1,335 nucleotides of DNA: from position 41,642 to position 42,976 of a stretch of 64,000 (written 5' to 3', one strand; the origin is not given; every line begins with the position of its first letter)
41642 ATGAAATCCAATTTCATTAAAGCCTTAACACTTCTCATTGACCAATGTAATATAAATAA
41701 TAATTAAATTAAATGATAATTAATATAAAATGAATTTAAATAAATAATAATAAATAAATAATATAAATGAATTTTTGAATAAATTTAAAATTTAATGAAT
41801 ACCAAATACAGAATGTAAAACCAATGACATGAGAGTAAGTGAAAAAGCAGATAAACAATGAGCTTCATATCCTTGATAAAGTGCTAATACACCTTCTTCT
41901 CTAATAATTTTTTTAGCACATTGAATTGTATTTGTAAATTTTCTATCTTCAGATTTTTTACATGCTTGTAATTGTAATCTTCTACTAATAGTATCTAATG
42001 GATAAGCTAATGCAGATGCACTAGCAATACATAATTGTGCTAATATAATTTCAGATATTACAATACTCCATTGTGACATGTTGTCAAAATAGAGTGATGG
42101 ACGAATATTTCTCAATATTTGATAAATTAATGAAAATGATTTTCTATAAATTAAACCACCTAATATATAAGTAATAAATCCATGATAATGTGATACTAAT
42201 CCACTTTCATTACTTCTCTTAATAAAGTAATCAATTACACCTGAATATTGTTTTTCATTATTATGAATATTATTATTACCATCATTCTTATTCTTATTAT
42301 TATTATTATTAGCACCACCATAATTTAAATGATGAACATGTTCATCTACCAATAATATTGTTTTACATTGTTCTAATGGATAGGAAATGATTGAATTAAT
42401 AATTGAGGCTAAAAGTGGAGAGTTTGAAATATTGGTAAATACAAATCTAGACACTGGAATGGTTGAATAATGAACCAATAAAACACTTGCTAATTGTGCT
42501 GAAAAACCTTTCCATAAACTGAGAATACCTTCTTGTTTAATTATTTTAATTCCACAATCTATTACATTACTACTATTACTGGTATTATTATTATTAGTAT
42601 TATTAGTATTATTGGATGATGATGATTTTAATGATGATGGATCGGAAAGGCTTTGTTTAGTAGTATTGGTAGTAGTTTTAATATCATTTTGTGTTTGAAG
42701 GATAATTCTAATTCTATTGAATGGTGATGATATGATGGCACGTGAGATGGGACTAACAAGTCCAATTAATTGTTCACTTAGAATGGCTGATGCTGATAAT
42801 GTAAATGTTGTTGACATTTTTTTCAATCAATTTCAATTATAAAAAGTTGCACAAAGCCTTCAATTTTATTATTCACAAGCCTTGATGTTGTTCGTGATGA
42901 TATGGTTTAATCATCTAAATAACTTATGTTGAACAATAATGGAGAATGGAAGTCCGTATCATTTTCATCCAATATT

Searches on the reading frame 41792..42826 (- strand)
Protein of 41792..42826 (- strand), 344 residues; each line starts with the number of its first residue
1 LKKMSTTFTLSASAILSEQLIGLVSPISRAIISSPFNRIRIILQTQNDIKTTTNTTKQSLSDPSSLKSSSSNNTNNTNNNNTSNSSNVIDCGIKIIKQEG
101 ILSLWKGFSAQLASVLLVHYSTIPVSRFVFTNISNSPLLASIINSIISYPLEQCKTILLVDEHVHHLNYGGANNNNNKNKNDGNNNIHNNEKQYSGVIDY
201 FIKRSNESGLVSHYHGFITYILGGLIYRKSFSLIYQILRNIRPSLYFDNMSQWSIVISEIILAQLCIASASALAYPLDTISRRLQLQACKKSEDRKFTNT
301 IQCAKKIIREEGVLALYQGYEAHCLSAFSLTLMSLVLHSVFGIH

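Call 57: search_protein_families(library=pfam, proteins=[window:41792-42826:-], max_evalue=0.001)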
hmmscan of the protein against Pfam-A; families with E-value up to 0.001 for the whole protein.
window:41792-42826:- (344 aa): 2 families
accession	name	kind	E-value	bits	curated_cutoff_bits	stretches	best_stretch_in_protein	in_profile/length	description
PF00153.32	Mito_carr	-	2e-32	111.2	22.3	2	257-336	6-83/96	Mitochondrial carrier protein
PF00062.25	Lys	-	0.00094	19.9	27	0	288-326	78-115/123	C-type lysozyme/alpha-lactalbumin family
